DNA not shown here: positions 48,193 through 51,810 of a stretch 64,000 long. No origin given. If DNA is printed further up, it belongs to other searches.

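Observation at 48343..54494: Low-GC four-gene operon (KAP P-loop NTPase, 317 aa, 202 aa, 1105 aa): candidate undescribed defence-like system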

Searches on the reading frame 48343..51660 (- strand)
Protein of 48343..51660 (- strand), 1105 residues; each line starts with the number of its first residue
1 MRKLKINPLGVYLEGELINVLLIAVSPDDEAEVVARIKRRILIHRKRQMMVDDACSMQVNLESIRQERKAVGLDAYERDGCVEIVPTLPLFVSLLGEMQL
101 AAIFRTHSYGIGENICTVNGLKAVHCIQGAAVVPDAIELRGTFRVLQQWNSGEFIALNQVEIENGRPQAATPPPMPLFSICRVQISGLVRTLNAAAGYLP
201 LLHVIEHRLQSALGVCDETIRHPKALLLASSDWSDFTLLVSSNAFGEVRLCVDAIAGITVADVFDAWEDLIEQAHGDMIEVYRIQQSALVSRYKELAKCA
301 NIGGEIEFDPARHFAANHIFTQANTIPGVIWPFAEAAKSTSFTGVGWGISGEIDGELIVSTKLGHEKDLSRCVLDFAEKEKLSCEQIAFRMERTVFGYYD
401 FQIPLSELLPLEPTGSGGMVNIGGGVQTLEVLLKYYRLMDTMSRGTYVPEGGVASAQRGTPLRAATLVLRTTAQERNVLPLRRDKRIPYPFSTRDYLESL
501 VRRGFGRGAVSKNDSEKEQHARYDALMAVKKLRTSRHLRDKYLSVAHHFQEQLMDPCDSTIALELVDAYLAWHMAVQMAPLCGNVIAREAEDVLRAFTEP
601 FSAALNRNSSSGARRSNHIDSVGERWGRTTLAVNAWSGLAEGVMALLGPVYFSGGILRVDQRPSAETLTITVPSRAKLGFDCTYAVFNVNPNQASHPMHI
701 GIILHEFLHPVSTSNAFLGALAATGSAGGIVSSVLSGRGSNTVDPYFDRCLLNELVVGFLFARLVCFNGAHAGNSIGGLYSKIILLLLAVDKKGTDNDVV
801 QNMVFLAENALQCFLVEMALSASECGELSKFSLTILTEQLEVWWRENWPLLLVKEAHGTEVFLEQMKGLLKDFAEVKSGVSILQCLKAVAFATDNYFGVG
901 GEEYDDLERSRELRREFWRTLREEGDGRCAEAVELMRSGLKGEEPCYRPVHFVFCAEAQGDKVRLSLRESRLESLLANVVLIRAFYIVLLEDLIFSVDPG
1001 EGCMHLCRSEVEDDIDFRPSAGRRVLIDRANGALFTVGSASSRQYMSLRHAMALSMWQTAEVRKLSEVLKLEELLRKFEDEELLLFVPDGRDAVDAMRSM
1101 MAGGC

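Call 4: search_protein_families(library=padloc, proteins=[window:48343-51660:-], max_evalue=0.1)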
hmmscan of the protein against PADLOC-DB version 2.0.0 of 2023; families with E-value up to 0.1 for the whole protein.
window:48343-51660:- (1105 aa): 0 families

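Call 5: search_protein_families(library=pfam, proteins=[window:48343-51660:-], max_evalue=0.1)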
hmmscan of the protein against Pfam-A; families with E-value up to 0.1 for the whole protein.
window:48343-51660:- (1105 aa): 1 family
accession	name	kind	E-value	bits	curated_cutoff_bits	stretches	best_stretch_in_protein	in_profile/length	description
PF11586.13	DUF3242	-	0.045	14.1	25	1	825-868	79-121/126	Protein of unknown function (DUF3242)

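Call 13: search_protein_families(library=ncbifam, proteins=[window:48343-51660:-], max_evalue=0.1)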
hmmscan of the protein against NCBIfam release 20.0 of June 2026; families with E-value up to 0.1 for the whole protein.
window:48343-51660:- (1105 aa): 0 families

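Call 14: search_protein_families(library=phrogs, proteins=[window:48343-51660:-], max_evalue=0.1)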
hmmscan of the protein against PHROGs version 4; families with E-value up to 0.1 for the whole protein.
window:48343-51660:- (1105 aa): 0 families

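Call 16: find_homologous_proteins(query=window:48343-51660:-)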
Query window:48343-51660:- (1105 aa): 1 proteins with E <= 0.001 among 8000 candidates.
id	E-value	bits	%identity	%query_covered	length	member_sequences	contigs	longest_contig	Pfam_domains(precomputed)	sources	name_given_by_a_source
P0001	0.0e+0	2513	100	100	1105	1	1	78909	-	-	-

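Call 18: find_encoding_contigs(protein=P0001, flank=10000, max_places=6)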
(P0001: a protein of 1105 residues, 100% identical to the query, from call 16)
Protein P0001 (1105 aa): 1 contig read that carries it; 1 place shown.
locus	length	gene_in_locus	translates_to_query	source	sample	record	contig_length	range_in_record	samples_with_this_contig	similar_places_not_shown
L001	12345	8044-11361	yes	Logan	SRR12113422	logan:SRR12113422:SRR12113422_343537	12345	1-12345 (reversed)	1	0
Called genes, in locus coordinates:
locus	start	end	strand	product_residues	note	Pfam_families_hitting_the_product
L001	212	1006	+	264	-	-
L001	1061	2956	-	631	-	PF08378:NERD, PF00580:UvrD-helicase (faint), PF09848:SLFN-g3_helicase (weak), PF13245:AAA_19 (weak), PF13361:UvrD_C (weak), PF13538:UvrD_C_2 (faint)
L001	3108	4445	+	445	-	PF12708:Pect-lyase_RHGA_epim (faint), PF05048:NosD, PF13229:Beta_helix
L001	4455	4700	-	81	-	-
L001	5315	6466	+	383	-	PF07693:KAP_NTPase, PF13191:AAA_16 (weak), PF13401:AAA_22 (weak)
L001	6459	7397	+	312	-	-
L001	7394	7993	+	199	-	-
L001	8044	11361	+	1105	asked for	-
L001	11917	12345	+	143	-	?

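Call 28: search_solved_structures(query=window:48343-51660:-, max_evalue=10)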
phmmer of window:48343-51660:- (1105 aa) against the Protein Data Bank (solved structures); distinct sequences matched with E-value up to 10: 1.
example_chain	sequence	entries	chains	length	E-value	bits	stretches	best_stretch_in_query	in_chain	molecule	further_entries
1vr8_A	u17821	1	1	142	0.35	11.4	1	824-867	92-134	GTP binding regulator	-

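Call 37: predict_structure(protein=window:48343-51660:-)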
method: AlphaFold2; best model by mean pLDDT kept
length: 1105 residues; sequences in the alignment: 1
mean_pLDDT: 33.5   pTM: 0.27
mean pLDDT of the five models: 33.5, 26.5, 23.9, 23.6, 22.1
residues with pLDDT >= 90: 0; 70-90: 0; 50-70: 37; < 50: 1068
segments of 3 or more residues with pLDDT < 50: 1-197, 199-206, 208-210, 212-378, 380-863, 872-880, 888-907, 935-1105
pLDDT, mean of each block of 10 residues (from residue 1): 23 24 25 26 23 23 29 31 24 26 24 22 23 24 28 27 29 30 31 36 47 46 34 30 43 43 44 38 34 36 34 31 32 31 26 25 33 43 38 29 29 27 27 28 26 26 24 24 25 36 36 41 40 39 40 37 41 39 35 37 35 32 32 33 35 29 30 27 28 31 30 34 36 35 32 40 36 38 39 40 42 39 34 35 35 37 49 45 48 44 46 57 57 46 30 24 26 31 30 29 27 28 33 33 35 34 37 42 30 35 32
secondary structure, 60 per line:
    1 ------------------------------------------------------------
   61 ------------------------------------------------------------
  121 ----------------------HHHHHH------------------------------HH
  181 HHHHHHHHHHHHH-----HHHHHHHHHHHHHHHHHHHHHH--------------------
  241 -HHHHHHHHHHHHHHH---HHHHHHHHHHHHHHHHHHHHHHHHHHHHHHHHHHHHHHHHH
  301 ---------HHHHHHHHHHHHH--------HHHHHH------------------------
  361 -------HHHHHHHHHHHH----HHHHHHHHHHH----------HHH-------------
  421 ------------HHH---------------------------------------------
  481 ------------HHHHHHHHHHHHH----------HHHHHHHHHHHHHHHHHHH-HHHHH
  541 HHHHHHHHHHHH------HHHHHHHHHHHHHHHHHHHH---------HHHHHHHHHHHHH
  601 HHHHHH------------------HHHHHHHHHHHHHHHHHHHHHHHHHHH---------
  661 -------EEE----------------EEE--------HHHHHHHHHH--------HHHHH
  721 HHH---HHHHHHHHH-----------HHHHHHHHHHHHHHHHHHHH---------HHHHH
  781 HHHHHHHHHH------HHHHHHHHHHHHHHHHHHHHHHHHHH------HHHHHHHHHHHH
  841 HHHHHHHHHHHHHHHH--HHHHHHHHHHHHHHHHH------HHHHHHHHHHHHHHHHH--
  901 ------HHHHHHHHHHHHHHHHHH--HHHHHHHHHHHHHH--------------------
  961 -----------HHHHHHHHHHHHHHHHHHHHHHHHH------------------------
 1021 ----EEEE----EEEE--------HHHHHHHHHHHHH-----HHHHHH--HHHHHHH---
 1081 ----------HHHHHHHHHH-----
elements in order (helices of 4 or more, strands of 3 or more residues): H143-148 H179-193 H199-220 H242-256 H260-300 H310-322 H331-336 H368-379 H384-394 H493-505 H516-534 H536-552 H559-578 H588-606 H625-651 E668-670 E687-689 H698-707 H716-723 H727-735 H747-766 H776-790 H797-822 H829-856 H859-875 H882-898 H907-924 H927-940 H972-996 E1025-1028 E1033-1036 H1045-1057 H1063-1068 H1071-1077 H1091-1100

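Call 39: search_protein_representatives(protein=window:48343-51660:-)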
Query: 1105 residues. Proteins with E-value up to 0.001 (for the whole library): 29; up to 1e-10: 23; up to 1e-30: 14. The best 29 are listed.
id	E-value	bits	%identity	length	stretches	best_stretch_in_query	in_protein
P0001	0.0e+00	2513.1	100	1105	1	1-1105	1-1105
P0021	2.0e-149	515.5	34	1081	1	4-1098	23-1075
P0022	5.6e-114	398.2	34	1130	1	2-1087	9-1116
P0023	4.5e-70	252.8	27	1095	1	3-1089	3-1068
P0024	4.9e-68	246.1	28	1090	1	2-1071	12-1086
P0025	3.3e-66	240.0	27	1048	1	5-1077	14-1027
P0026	7.7e-63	228.8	29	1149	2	493-1080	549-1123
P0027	3.3e-58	213.5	28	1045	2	510-1069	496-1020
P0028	4.4e-53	196.5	26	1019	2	562-1080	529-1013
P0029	5.1e-44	166.5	27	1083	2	529-1072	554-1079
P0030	2.5e-43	164.2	30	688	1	524-1070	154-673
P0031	1.6e-41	158.3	25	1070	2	526-1076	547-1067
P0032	2.3e-40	154.4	24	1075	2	530-1071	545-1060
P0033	1.1e-33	132.3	31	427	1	683-1090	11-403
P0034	2.9e-30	121.0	24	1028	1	84-1072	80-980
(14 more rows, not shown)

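Call 43: search_solved_structures(query=A1, max_evalue=10, show_alignments=2)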
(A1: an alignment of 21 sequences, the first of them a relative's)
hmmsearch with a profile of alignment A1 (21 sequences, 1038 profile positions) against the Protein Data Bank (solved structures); distinct sequences matched with E-value up to 10: 4.
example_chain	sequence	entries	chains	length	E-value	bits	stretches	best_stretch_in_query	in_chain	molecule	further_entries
8fjg_A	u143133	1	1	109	0.23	12.3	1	803-899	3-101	H12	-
9zr7_A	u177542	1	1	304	0.89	10.3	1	236-279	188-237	GTPase NRas,Soluble cytochrome b562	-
9efk_A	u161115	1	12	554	2.6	8.8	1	989-1012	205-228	orf12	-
8qkd_A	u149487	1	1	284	3.9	8.2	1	233-330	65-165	sc-CC-5-24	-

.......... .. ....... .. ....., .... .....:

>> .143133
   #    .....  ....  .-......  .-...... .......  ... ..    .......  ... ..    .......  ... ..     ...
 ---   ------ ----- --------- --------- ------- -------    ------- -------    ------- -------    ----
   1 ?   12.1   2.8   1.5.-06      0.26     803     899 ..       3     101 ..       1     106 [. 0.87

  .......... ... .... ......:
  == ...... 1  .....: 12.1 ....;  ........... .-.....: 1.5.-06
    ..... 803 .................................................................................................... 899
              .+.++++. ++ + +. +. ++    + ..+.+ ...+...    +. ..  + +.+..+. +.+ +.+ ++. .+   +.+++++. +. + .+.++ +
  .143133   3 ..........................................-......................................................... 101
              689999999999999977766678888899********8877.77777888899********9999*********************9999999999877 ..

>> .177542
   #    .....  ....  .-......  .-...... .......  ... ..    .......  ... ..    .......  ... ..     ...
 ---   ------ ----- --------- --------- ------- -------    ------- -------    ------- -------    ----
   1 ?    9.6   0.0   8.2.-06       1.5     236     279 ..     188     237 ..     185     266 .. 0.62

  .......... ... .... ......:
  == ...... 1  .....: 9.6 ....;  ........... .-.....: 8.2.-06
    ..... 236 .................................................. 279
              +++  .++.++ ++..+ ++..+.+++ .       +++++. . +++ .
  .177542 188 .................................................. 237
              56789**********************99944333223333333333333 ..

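Call 48: find_related_loci(query=A3, collection=genome_contigs, flank=10000)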
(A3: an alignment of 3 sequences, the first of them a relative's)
Query A3 (1105 aa) in genome_contigs; peptide patterns used: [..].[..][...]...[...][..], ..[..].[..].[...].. (x = any residue, [..] = any of these).
35 stretches matched a pattern, but none encodes a relative of the query by tblastn (E <= 1e-3).

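Call 49: find_related_loci(query=A3, collection=metagenome_contigs, flank=10000)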
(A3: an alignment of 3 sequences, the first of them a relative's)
Query A3 (1105 aa) in metagenome_contigs; peptide patterns used: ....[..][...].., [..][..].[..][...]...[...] (x = any residue, [..] = any of these).
218 stretches matched a pattern; 1 encode a relative of the query (tblastn E <= 1e-3); 1 distinct loci.
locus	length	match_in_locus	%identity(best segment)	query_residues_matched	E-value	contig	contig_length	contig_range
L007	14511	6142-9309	32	1-1098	1e-159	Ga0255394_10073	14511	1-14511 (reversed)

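Call 55: find_encoding_contigs(protein=P0021, flank=10000, max_places=3)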
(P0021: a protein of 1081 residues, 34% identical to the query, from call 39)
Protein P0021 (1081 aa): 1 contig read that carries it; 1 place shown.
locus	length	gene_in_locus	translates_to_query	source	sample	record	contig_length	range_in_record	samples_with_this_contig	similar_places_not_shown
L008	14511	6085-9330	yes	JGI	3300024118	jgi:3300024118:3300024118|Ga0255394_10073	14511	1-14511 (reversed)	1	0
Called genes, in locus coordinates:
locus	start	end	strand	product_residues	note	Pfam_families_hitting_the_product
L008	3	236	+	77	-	?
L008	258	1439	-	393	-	PF13524:Glyco_trans_1_2 (faint), PF00534:Glycos_transf_1, PF13692:Glyco_trans_1_4 (faint)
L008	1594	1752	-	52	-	-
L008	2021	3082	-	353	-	PF01408:GFO_IDH_MocA, PF02894:GFO_IDH_MocA_C, PF22725:GFO_IDH_MocA_C3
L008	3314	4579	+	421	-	PF07693:KAP_NTPase, PF13401:AAA_22 (weak)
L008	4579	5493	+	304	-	-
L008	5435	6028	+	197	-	-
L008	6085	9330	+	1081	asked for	-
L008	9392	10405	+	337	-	PF01261:AP_endonuc_2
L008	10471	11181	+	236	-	-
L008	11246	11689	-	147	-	-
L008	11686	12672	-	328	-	PF02310:B12-binding, PF04055:Radical_SAM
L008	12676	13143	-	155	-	PF00293:NUDIX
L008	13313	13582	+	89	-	-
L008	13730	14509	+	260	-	?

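Call 56: find_encoding_contigs(protein=P0022, flank=10000, max_places=3)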
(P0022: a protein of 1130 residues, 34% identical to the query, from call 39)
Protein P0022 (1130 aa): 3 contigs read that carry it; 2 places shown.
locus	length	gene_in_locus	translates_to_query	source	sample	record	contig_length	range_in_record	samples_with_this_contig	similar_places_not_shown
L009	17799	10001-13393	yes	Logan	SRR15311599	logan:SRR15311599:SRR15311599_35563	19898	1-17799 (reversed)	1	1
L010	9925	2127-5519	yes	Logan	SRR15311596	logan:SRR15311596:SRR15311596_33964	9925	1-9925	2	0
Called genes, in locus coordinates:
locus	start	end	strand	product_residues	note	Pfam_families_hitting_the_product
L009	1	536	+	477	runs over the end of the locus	PF01225:Mur_ligase, PF08245:Mur_ligase_M, PF02875:Mur_ligase_C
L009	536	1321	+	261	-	PF08478:POTRA_1, PF03799:FtsQ_DivIB_C (weak)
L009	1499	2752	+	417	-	PF00091:Tubulin, PF12327:FtsZ_C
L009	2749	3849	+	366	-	PF00437:T2SSE, PF01935:DUF87 (weak)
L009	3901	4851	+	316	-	PF01261:AP_endonuc_2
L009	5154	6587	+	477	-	-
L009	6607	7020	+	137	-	-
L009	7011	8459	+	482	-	PF07693:KAP_NTPase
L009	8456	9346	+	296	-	-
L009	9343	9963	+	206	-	-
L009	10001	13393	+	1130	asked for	-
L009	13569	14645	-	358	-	-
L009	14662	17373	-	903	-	PF12419:DUF3670, PF04851:ResIII (weak), PF00176:SNF2-rel_dom, PF00271:Helicase_C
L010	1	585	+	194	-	?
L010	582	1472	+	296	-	-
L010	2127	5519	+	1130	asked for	-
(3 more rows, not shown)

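Call 57: find_encoding_contigs(protein=P0023, flank=10000, max_places=3)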
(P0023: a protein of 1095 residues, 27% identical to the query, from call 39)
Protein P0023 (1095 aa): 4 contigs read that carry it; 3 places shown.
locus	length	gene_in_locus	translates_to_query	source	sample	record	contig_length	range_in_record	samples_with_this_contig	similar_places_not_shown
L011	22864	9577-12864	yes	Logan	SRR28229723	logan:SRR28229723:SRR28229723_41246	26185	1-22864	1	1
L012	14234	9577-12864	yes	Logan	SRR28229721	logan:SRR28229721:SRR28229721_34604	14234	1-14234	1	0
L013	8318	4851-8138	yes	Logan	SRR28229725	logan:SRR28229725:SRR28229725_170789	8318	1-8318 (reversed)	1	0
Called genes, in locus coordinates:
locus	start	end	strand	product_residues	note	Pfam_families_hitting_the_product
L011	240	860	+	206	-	PF00132:Hexapep, PF14602:Hexapep_2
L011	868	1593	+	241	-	PF00702:Hydrolase, PF13419:HAD_2 (weak), PF13242:Hydrolase_like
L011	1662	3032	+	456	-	PF00072:Response_reg, PF00158:Sigma54_activat, PF14532:Sigma54_activ_2, PF00004:AAA, PF07728:AAA_5 (weak), PF25601:AAA_lid_14, PF02954:HTH_8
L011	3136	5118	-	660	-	PF01055:Glyco_hydro_31_2nd (weak), PF02065:Melibiase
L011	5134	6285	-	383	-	PF24067:Beta-prop_BT_1020, PF13088:BNR_2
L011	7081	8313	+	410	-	PF07693:KAP_NTPase, PF13191:AAA_16 (weak)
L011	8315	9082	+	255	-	-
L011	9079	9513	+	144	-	-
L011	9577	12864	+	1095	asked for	-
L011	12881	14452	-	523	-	-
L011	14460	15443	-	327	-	PF05448:AXE1 (faint), PF01738:DLH (weak), PF00561:Abhydrolase_1, PF12146:Hydrolase_4, PF12697:Abhydrolase_6, PF00326:Peptidase_S9 (weak)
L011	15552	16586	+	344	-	PF24096:DUF7379 (weak), PF12697:Abhydrolase_6 (weak)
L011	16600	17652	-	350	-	PF01041:DegT_DnrJ_EryC1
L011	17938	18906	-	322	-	-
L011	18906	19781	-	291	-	-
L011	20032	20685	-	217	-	-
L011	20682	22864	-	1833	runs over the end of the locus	?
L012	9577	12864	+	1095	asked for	-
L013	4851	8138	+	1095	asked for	-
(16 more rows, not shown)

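Call 59: find_encoding_contigs(protein=P0026, flank=10000, max_places=2)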
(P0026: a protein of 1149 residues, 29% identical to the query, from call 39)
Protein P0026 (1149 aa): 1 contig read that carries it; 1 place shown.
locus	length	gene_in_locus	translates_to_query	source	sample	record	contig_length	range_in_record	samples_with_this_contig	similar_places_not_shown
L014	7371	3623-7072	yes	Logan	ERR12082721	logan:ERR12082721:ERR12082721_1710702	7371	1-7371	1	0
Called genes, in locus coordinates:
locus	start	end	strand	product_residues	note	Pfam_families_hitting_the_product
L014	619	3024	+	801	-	-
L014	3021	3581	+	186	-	-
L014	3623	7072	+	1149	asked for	-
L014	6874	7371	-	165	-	?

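Call 60: find_encoding_contigs(protein=P0029, flank=10000, max_places=2)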
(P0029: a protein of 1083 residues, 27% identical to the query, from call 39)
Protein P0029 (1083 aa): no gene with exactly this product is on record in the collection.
